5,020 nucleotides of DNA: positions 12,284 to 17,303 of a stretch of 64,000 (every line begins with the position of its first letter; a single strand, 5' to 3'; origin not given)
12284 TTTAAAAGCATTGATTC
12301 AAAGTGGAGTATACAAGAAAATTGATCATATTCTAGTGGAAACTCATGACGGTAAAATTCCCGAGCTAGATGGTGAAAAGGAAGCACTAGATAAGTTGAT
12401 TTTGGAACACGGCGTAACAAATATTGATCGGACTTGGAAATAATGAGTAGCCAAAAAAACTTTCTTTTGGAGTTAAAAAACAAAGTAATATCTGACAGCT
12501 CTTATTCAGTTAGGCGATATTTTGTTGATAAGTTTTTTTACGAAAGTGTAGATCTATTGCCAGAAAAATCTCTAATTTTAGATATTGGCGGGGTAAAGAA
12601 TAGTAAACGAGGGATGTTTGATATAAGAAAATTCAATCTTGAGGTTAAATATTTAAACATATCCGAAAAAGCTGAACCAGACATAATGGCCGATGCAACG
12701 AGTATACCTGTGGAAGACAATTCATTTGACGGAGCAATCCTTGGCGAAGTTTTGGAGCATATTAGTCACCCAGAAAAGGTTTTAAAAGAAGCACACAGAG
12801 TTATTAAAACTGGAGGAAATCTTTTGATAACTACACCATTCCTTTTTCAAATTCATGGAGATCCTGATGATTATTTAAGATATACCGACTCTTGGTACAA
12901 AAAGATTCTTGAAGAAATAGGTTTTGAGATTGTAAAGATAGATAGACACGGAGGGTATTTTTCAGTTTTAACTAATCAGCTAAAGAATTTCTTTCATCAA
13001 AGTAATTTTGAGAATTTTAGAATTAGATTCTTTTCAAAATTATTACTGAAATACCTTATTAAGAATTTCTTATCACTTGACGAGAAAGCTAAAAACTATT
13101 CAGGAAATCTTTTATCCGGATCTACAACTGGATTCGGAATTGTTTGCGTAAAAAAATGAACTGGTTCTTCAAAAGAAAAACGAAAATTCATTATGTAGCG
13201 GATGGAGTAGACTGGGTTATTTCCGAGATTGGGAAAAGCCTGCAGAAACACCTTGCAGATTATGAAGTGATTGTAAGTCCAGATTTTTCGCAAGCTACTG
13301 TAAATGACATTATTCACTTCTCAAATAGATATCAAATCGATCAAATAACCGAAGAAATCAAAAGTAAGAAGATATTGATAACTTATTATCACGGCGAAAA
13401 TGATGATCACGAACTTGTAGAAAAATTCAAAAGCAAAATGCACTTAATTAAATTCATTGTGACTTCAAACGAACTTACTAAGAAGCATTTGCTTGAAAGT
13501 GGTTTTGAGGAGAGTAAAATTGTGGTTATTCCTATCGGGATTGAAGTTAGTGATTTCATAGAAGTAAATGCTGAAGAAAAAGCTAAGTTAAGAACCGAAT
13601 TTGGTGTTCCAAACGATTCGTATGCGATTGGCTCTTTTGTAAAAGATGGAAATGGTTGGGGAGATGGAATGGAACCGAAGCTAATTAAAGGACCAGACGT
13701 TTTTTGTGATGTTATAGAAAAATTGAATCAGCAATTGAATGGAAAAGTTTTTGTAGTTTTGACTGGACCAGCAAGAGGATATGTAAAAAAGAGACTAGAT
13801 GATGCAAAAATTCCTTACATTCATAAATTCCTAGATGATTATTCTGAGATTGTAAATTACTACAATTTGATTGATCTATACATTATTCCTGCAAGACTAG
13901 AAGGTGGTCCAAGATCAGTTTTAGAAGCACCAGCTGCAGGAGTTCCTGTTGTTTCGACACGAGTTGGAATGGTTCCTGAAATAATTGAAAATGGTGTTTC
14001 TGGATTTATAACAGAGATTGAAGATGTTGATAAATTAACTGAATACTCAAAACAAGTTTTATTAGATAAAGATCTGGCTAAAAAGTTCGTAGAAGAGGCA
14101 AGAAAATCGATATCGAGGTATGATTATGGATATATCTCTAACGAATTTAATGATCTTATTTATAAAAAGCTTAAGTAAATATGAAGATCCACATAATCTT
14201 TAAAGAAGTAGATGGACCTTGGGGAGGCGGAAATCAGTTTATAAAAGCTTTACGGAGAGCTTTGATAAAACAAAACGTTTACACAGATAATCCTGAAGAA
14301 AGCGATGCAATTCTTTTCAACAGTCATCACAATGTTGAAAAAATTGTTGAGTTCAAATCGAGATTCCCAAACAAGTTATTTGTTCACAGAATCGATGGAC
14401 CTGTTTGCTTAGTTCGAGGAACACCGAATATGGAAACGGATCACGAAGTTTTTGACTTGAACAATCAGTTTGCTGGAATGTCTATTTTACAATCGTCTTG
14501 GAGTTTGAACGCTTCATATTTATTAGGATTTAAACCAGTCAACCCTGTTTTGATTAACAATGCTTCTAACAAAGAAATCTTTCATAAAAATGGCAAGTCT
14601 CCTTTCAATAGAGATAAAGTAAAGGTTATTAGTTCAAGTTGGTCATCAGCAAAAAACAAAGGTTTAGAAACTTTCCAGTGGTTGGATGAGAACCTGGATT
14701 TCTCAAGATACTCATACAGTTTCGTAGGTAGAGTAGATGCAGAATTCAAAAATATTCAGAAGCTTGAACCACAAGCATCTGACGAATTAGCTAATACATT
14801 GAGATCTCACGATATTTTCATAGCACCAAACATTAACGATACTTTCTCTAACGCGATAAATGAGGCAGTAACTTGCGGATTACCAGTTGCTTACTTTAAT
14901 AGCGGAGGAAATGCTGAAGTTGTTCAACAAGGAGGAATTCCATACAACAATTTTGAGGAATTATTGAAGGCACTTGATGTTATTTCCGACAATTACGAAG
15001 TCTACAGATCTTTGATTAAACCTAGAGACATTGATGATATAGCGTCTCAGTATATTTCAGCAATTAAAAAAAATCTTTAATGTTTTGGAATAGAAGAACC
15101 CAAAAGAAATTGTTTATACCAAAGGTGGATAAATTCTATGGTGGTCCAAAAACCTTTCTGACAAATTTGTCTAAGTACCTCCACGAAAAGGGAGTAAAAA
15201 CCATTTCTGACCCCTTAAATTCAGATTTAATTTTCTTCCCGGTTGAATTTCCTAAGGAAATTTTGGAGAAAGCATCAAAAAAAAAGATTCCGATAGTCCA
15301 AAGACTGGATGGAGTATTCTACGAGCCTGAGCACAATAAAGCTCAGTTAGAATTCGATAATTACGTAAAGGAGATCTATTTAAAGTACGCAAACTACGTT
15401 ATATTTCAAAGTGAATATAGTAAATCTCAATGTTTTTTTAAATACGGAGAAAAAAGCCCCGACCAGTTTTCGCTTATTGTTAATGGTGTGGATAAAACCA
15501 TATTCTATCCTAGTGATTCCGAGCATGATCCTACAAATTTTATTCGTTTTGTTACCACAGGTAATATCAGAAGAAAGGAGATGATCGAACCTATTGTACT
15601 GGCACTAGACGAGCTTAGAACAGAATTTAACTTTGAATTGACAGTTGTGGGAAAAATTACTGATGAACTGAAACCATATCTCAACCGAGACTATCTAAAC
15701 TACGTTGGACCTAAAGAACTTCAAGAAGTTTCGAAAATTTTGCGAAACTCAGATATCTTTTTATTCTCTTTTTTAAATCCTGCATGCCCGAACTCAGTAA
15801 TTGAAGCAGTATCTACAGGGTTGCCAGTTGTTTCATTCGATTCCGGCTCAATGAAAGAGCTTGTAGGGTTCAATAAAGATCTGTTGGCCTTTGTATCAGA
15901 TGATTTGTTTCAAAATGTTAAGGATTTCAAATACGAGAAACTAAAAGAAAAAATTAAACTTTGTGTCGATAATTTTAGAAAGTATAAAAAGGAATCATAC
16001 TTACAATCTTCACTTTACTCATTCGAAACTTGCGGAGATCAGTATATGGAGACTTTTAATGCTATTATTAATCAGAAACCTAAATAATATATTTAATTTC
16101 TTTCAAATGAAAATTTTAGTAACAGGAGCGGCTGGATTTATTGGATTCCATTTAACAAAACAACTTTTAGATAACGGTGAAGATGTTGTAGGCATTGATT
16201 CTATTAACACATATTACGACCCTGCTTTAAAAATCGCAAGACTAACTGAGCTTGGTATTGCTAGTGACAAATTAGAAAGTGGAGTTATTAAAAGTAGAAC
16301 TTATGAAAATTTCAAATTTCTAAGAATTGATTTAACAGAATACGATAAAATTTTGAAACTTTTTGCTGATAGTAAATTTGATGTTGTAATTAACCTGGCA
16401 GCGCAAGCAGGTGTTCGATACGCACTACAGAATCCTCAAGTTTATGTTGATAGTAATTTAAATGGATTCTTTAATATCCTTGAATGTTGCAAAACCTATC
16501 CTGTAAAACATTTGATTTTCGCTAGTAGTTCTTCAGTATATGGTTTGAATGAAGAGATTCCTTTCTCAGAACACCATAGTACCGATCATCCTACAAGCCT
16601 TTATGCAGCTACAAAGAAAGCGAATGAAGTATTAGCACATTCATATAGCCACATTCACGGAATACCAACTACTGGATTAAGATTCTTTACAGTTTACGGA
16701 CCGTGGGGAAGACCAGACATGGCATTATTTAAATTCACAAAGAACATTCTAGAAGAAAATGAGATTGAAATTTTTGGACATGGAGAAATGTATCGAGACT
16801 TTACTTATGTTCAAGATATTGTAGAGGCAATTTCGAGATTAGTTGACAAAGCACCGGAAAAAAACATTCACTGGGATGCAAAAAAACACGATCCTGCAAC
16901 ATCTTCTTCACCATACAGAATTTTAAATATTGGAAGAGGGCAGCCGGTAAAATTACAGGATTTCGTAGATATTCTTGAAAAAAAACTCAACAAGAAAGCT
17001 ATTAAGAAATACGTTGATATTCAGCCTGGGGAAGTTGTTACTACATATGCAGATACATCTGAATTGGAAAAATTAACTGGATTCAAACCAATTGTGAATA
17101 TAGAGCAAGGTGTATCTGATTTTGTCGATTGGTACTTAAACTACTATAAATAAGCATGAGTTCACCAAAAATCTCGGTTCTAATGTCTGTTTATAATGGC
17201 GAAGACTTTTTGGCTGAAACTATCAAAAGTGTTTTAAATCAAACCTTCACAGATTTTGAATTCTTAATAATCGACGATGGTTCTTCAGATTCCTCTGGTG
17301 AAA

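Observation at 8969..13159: ABC-transporter-dependent glycan export module with chain-terminating methyltransferase logic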

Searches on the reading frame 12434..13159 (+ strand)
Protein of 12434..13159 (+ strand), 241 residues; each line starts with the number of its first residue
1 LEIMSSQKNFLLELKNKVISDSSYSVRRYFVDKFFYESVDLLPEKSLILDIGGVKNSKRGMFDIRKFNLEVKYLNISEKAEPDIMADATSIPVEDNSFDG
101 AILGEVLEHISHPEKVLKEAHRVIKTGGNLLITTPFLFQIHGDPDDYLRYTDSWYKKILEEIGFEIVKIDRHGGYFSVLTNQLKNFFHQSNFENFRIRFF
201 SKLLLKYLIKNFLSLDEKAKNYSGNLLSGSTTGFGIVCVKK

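Call 4: search_protein_families(library=pfam, proteins=[window:12434-13159:+], max_evalue=0.01)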
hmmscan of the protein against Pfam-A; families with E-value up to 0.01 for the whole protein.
window:12434-13159:+ (241 aa): 8 families
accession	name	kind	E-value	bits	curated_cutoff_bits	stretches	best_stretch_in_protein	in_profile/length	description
PF08241.18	Methyltransf_11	-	9.4e-13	49.1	21.2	1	84-132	47-95/95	Methyltransferase domain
PF13489.12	Methyltransf_23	-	3.5e-09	37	27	1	61-194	60-161/164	Methyltransferase domain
PF13847.12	Methyltransf_31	-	1.3e-07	31.8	27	1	86-136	61-113/145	Methyltransferase domain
PF13649.12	Methyltransf_25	-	1.7e-06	29.1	27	1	85-128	52-97/97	Methyltransferase domain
PF01209.24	Ubie_methyltran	-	2.5e-06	27.4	20.1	1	84-133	103-152/233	ubiE/COQ5 methyltransferase family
PF05148.21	Methyltransf_8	-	1.6e-05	25.4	27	1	44-182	72-196/219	Hypothetical methyltransferase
PF08242.18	Methyltransf_12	-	0.00011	23.3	30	1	82-130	64-98/98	Methyltransferase domain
PF20922.3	Anamorsin_N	-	0.0085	16.3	27.1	0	92-136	46-91/163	Anamorsin, N-terminal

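Call 5: search_protein_families(library=ncbifam, proteins=[window:12434-13159:+], max_evalue=0.01)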
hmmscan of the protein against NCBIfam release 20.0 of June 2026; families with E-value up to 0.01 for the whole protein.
window:12434-13159:+ (241 aa): 20 families
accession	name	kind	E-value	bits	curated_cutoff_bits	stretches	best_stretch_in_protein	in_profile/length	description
NF047649.1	MTase_UXPK_star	exception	2e-08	33.6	460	1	85-158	134-205/283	methyltransferase/UXPK-star double selenoprotein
NF045667.1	MTase_DVU1556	equivalog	4.9e-08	32.7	155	1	79-133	66-120/213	DVU_1556 family methyltransferase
TIGR01934.1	MenG_MenH_UbiE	subfamily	1.7e-07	30.8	158.35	1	83-135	92-144/223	ubiquinone/menaquinone biosynthesis methyltransferase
NF001243.0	PRK00216.1-4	equivalog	5.5e-07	29.2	235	1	84-201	103-222/237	demethylmenaquinone methyltransferase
NF052510.1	methyltran_MpqE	exception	2.2e-06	27.2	335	1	84-194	103-207/234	methyl-plastoquinone biosynthesis methyltransferase MpqE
NF001241.0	PRK00216.1-2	equivalog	2.4e-06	27.4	327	1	82-133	97-148/231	demethylmenaquinone methyltransferase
NF041537.1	ArsM_AhpD_UU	exception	2.7e-06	26.4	510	1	86-156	134-202/345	arsenite methyltransferase/AhpD domain selenoprotein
NF001244.0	PRK00216.1-5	equivalog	4e-06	26.3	216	1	84-193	105-207/236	bifunctional demethylmenaquinone methyltransferase/2-methoxy-6-polyprenyl-1,4-benzoquinol methylase UbiE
NF001240.0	PRK00216.1-1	equivalog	1.1e-05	24.6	378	1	84-133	120-169/251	bifunctional demethylmenaquinone methyltransferase/2-methoxy-6-polyprenyl-1,4-benzoquinol methylase UbiE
TIGR04345.1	ovoA_Cterm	equivalog_domain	2.6e-05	23.9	170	1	86-144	123-181/242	putative 4-mercaptohistidine N1-methyltransferase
TIGR01983.1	UbiG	equivalog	3.1e-05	23.4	102.95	1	94-134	112-153/228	bifunctional 2-polyprenyl-6-hydroxyphenol methylase/3-demethylubiquinol 3-O-methyltransferase UbiG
NF001242.0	PRK00216.1-3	equivalog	3.6e-05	23.3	351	1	84-193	127-229/258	bifunctional demethylmenaquinone methyltransferase/2-methoxy-6-polyprenyl-1,4-benzoquinol methylase UbiE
TIGR02752.1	MenG_heptapren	equivalog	3.9e-05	23.3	419.85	1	86-138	103-158/231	demethylmenaquinone methyltransferase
NF008823.0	PRK11873.1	subfamily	4e-05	23.2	263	1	89-132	138-181/272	arsenite methyltransferase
NF041536.1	ArsM_DUF2284_UU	exception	0.00013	20.4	575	1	86-139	134-187/459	arsenite methyltransferase/DUF2284 domain selenoprotein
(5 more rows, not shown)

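Call 19: search_solved_structures(query=window:12443-13156:+, max_evalue=0.01)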
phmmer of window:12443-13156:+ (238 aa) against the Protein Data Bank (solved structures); distinct sequences matched with E-value up to 0.01: 13.
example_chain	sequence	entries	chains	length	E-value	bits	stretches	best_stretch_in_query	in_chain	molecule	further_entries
3mgg_A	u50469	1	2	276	1.7e-06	31.3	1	81-130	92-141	Methyltransferase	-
1vlm_A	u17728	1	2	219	6.7e-06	29.3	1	82-130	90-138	SAM-dependent methyltransferase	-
6uak_A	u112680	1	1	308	0.00013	25.1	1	80-136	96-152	SAM dependent methyltransferase LahSB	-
5gm1_A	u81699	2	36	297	0.00019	24.6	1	82-143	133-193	O-methylransferase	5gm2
8zc8_A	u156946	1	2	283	0.00028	24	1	82-132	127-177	MitM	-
21zq_A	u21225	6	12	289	0.00029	24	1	82-132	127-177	MitM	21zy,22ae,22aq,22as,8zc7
4pne_A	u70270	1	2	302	0.00046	23.3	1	83-131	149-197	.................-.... protein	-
4ine_A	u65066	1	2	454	0.00049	23.2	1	82-181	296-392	Protein PMT-2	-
3cc8_A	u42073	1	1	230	0.0014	21.8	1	75-135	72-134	Putative methyltransferase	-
4krh_A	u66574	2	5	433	0.0014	21.7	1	82-163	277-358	Phosphoethanolamine N-methyltransferase 2 | Phospholethanolamine N-methyltransferase 2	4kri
3bus_A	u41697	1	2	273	0.0026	20.8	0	82-131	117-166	Methyltransferase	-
1vl5_A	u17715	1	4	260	0.0069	19.5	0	81-166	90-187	unknown conserved protein BH2331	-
2yqz_A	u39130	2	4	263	0.0072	19.4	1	75-128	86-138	Hypothetical protein TTHA0223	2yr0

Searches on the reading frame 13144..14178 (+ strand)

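Call 4: search_protein_families(library=pfam, proteins=[window:13144-14178:+], max_evalue=0.01)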
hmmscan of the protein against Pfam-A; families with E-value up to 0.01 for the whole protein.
window:13144-14178:+ (344 aa): 3 families
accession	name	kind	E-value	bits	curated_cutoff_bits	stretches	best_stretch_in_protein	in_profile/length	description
PF00534.26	Glycos_transf_1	-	2.7e-26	92.5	26.4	1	182-321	28-171/172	Glycosyl transferases group 1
PF13692.12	Glyco_trans_1_4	-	8.3e-20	71.9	27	1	181-306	14-140/142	Glycosyl transferases group 1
PF20706.3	GT4-conflict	-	0.0032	16.9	26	1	180-276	210-316/385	Family 4 Glycosyltransferase in conflict systems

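Call 5: search_protein_families(library=ncbifam, proteins=[window:13144-14178:+], max_evalue=0.01)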
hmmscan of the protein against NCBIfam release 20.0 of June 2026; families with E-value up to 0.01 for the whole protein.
window:13144-14178:+ (344 aa): 29 families (the best 25 are shown)
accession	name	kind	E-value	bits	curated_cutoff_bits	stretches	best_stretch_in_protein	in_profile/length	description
TIGR03999.1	thiol_BshA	equivalog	6.1e-23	81.3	273.7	1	182-341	212-371/375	N-acetyl-alpha-D-glucosaminyl L-malate synthase BshA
TIGR03088.1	stp2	hypoth_equivalog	1.4e-19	70.4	409.05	1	83-328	120-359/374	TIGR03088 family PEP-CTERM/XrtA system glycosyltransferase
NF047684.1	TeichurnBiosyTuaC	equivalog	1.3e-15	57.3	550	1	108-325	172-371/391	teichuronic acid biosynthesis protein TuaC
NF041876.1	EPS_EpsE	equivalog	7e-12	45.3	400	1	243-324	296-377/389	exopolysaccharide biosynthesis GT4 family glycosyltransferase EpsE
TIGR02149.1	glgA_Coryne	subfamily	6.8e-11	41.9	302.4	1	221-337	263-385/391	glycogen synthase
TIGR03449.1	mycothiol_MshA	equivalog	2.1e-10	40.1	462.5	1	105-328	169-389/406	D-inositol-3-phosphate glycosyltransferase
NF050056.1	ProtGlycPglH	equivalog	4.9e-10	39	600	1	182-340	192-351/354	GalNAc-alpha-(1->4)-GalNAc-alpha-(1->3)-diNAcBac-PP-undecaprenol alpha-1,4-N-acetyl-D-galactosaminyltransferase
TIGR04063.1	stp3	hypoth_equivalog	7.8e-10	38.2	442.05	1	108-325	164-377/397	TIGR04063 family PEP-CTERM/XrtA system glycosyltransferase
NF041010.1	glycosy_Agl16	equivalog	1.1e-09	37.7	575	1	228-337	237-346/352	glycosylation protein Agl16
NF047880.1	glyco_SdgA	exception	1.8e-09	36.7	800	1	226-338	376-486/488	serine-aspartate repeat adhesin O-glycosyltransferase SdgA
NF012028.0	PRK15484.1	subfamily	4.4e-08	32.6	618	1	233-340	267-376/380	lipopolysaccharide N-acetylglucosaminyltransferase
NF047881.1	glyco_SdgB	exception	1.4e-07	30.6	800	1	226-339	382-493/496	serine-aspartate repeat adhesin O-glycosyltransferase SdgB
NF012034.0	PRK15490.1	equivalog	2.3e-07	29.6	813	1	189-292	418-522/578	Vi polysaccharide biosynthesis glycosyltransferase TviE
TIGR04005.1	wcaL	equivalog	3.4e-07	29.5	537.6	1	251-324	313-387/406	colanic acid biosynthesis glycosyltransferase WcaL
NF038298.1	EPS_HpsO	equivalog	9.4e-07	27.9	575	1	91-326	138-371/388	hormogonium polysaccharide biosynthesis glycosyltransferase HpsO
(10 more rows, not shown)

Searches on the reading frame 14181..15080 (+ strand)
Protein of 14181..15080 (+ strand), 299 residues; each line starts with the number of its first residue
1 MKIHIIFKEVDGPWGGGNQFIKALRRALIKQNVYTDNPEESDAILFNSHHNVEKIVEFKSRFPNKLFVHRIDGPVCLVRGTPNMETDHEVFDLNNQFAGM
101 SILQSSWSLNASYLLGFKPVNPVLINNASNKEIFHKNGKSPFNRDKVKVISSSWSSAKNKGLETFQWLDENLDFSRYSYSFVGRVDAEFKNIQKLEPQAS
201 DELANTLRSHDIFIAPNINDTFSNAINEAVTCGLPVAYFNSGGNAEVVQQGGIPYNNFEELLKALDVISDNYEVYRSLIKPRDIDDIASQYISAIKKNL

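Call 4: search_protein_families(library=pfam, proteins=[window:14181-15080:+], max_evalue=0.01)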
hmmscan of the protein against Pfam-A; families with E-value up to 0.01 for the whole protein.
window:14181-15080:+ (299 aa): 2 families
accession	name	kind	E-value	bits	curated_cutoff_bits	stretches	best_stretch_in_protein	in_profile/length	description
PF13692.12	Glyco_trans_1_4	-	3.1e-09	37.7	27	1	198-264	67-135/142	Glycosyl transferases group 1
PF00534.26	Glycos_transf_1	-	1.5e-08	34.8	26.4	1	198-280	81-167/172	Glycosyl transferases group 1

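Call 5: search_protein_families(library=ncbifam, proteins=[window:14181-15080:+], max_evalue=0.01)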
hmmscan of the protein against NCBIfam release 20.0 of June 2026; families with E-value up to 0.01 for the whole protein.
window:14181-15080:+ (299 aa): 10 families
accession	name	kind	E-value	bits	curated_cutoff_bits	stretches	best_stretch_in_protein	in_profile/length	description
TIGR03088.1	stp2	hypoth_equivalog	1.2e-08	34.4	409.05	1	200-271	263-338/374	TIGR03088 family PEP-CTERM/XrtA system glycosyltransferase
NF041876.1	EPS_EpsE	equivalog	1.8e-05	24.2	400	1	200-265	286-355/389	exopolysaccharide biosynthesis GT4 family glycosyltransferase EpsE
NF053787.1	GlcN_PG_synth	equivalog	0.00011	21.2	480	1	198-251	250-303/361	N-acetylglucosaminyl phosphatidylglycerol synthase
TIGR03449.1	mycothiol_MshA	equivalog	0.00034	19.6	462.5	1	191-251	285-345/406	D-inositol-3-phosphate glycosyltransferase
TIGR03999.1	thiol_BshA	equivalog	0.00062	18.8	273.7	1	200-253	263-316/375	N-acetyl-alpha-D-glucosaminyl L-malate synthase BshA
TIGR02470.1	sucr_synth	equivalog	0.0013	16.9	810.4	1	210-251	644-685/784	sucrose synthase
TIGR02149.1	glgA_Coryne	subfamily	0.0016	17.6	302.4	1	200-251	274-325/391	glycogen synthase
NF038229.1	Glyco4_Geo_Pelo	equivalog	0.0033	16.5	400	1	199-278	227-308/338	GPMC system family 4 glycosyltransferase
NF046085.1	XrtY_assoc_Gly1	equivalog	0.0061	15.4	400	1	199-268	274-346/387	XrtY-associated glycosyltransferase XYAG1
TIGR02472.1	sucr_P_syn_N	equivalog_domain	0.0066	15.3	576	1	206-250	337-381/439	sucrose-phosphate synthase, putative, glycosyltransferase domain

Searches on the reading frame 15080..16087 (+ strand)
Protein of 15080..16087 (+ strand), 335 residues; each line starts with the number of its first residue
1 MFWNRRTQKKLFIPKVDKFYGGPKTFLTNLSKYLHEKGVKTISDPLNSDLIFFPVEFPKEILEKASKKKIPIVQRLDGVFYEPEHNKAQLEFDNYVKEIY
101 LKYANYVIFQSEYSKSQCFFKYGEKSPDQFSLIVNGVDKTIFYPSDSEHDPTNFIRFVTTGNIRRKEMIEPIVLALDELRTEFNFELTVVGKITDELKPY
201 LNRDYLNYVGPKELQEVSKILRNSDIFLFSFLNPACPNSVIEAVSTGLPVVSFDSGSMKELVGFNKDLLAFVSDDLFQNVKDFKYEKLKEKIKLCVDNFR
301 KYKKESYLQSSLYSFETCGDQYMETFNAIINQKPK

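Call 4: search_protein_families(library=pfam, proteins=[window:15080-16087:+], max_evalue=0.01)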
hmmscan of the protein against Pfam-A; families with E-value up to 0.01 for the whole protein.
window:15080-16087:+ (335 aa): 2 families
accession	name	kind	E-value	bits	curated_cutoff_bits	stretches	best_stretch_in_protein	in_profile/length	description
PF13692.12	Glyco_trans_1_4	-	2e-12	48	27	1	157-266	4-121/142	Glycosyl transferases group 1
PF00534.26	Glycos_transf_1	-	7.1e-10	39.1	26.4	1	153-267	14-136/172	Glycosyl transferases group 1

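Call 5: search_protein_families(library=ncbifam, proteins=[window:15080-16087:+], max_evalue=0.01)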
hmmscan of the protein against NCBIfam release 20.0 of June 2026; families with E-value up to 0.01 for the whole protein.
window:15080-16087:+ (335 aa): 10 families
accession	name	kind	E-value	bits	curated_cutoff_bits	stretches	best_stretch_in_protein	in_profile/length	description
TIGR03088.1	stp2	hypoth_equivalog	1.2e-08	34.4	409.05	1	128-263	160-312/374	TIGR03088 family PEP-CTERM/XrtA system glycosyltransferase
NF047684.1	TeichurnBiosyTuaC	equivalog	3.5e-07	29.5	550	1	161-290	226-358/391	teichuronic acid biosynthesis protein TuaC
NF041876.1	EPS_EpsE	equivalog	1e-06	28.3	400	1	101-264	159-336/389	exopolysaccharide biosynthesis GT4 family glycosyltransferase EpsE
NF038255.1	exopoly_VpsD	equivalog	2.1e-06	26.9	300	1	128-286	177-346/381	VpsD family glycosyltransferase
TIGR02472.1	sucr_P_syn_N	equivalog_domain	1.1e-05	24.5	576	1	97-177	178-255/439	sucrose-phosphate synthase, putative, glycosyltransferase domain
NF046085.1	XrtY_assoc_Gly1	equivalog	2.3e-05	23.4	400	1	126-330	180-385/387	XrtY-associated glycosyltransferase XYAG1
TIGR03999.1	thiol_BshA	equivalog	9.3e-05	21.5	273.7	1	130-263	169-312/375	N-acetyl-alpha-D-glucosaminyl L-malate synthase BshA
NF053787.1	GlcN_PG_synth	equivalog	0.0004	19.3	480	1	136-270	172-308/361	N-acetylglucosaminyl phosphatidylglycerol synthase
NF038011.1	PelF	equivalog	0.00042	19.5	100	1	214-262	374-422/489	GT4 family glycosyltransferase PelF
TIGR02149.1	glgA_Coryne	subfamily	0.0014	17.8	302.4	1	95-298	136-355/391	glycogen synthase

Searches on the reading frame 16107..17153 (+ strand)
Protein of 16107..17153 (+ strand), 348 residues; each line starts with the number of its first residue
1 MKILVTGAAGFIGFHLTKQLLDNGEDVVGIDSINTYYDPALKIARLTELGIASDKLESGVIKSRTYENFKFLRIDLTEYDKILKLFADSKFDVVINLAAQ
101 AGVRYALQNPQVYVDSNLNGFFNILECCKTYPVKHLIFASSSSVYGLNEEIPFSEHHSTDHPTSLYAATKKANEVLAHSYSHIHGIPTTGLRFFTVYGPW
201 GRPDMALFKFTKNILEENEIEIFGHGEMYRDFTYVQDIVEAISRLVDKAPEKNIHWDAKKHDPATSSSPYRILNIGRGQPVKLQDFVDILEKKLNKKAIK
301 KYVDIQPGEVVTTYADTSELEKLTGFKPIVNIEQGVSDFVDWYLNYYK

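Call 10: search_protein_families(library=pfam, proteins=[window:16107-17153:+], max_evalue=0.001)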
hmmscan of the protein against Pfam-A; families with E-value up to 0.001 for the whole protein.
window:16107-17153:+ (348 aa): 7 families
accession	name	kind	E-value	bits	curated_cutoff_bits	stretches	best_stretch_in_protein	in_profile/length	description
PF01370.27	Epimerase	-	9.7e-58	195.8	20.9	1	3-248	1-227/240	NAD dependent epimerase/dehydratase family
PF16363.11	GDP_Man_Dehyd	-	1e-53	183.4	27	1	4-338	1-331/332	GDP-mannose 4,6 dehydratase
PF01073.25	3Beta_HSD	-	6.5e-19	68.5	22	1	4-242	1-225/280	3-beta hydroxysteroid dehydrogenase/isomerase family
PF04321.23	RmlD_sub_bind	-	8.5e-17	61.6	27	1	1-252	1-203/287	RmlD substrate binding domain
PF02719.21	Polysacc_synt_2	-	7.8e-11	42.1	20.2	1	3-243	1-214/293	Polysaccharide biosynthesis protein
PF07993.18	NAD_binding_4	-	8.9e-10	38.6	20.1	1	5-198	1-209/258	Male sterility protein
PF13460.12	NAD_binding_10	-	6.4e-06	26.6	27.2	0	67-179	39-134/184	NAD(P)H-binding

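Call 74: search_protein_families(library=ncbifam, proteins=[window:16107-17150:+], max_evalue=0.00001)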
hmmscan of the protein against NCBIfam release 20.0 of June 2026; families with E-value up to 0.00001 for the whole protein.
window:16107-17150:+ (348 aa): 24 families
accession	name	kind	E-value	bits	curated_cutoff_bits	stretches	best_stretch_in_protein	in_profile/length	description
TIGR01181.1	dTDP_gluc_dehyt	equivalog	9.7e-42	143.2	365.1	1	2-345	1-313/321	dTDP-glucose 4,6-dehydratase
TIGR01179.1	galE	equivalog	9e-40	136.5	262.3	1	2-343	1-325/332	UDP-glucose 4-epimerase GalE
TIGR04180.1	EDH_00030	hypoth_equivalog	3.1e-37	128.3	475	1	3-328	1-294/297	NAD-dependent 4,6-dehydratase LegB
TIGR02197.1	heptose_epim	equivalog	9.9e-33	113.6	274.6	1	3-249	1-233/316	ADP-glyceromanno-heptose 6-epimerase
NF011728.1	PRK15181.1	equivalog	3.6e-28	98.6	760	1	3-345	18-339/348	Vi polysaccharide biosynthesis UDP-N-acetylglucosaminuronic acid C-4 epimerase TviC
NF007490.0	PRK10084.1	subfamily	3.5e-25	88.8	649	1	1-345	1-336/361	dTDP-glucose 4,6-dehydratase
NF007956.0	PRK10675.1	subfamily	1.8e-23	83.2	394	1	1-342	1-328/338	UDP-glucose 4-epimerase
NF007582.0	PRK10217.1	equivalog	6.7e-22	78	698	1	2-345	3-333/355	dTDP-glucose 4,6-dehydratase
NF041015.1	UDPsulfquin_syn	equivalog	1.1e-17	64.1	575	1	1-146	1-149/384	UDP-sulfoquinovose synthase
NF047922.1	GDPFucSynFcl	equivalog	1.4e-16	60.8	500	1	73-345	36-303/308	GDP-L-fucose synthase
NF008872.0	PRK11908.1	equivalog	3.1e-16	59.3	294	1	1-248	2-239/349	bifunctional UDP-4-keto-pentose/UDP-xylose synthase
NF043036.1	ErythonDh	equivalog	3.7e-16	59.2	325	1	1-217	1-200/321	D-erythronate dehydrogenase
TIGR02622.1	CDP_4_6_dhtase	equivalog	4.6e-15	55.6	278.45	1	2-182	6-170/352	CDP-glucose 4,6-dehydratase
NF005998.1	PRK08125.1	equivalog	2.5e-14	52.6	777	1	2-249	317-554/649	bifunctional UDP-4-amino-4-deoxy-L-arabinose formyltransferase/UDP-glucuronic acid oxidase ArnA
TIGR01214.1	rmlD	equivalog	4.4e-14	52.3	224.05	1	2-259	1-210/285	dTDP-4-dehydrorhamnose reductase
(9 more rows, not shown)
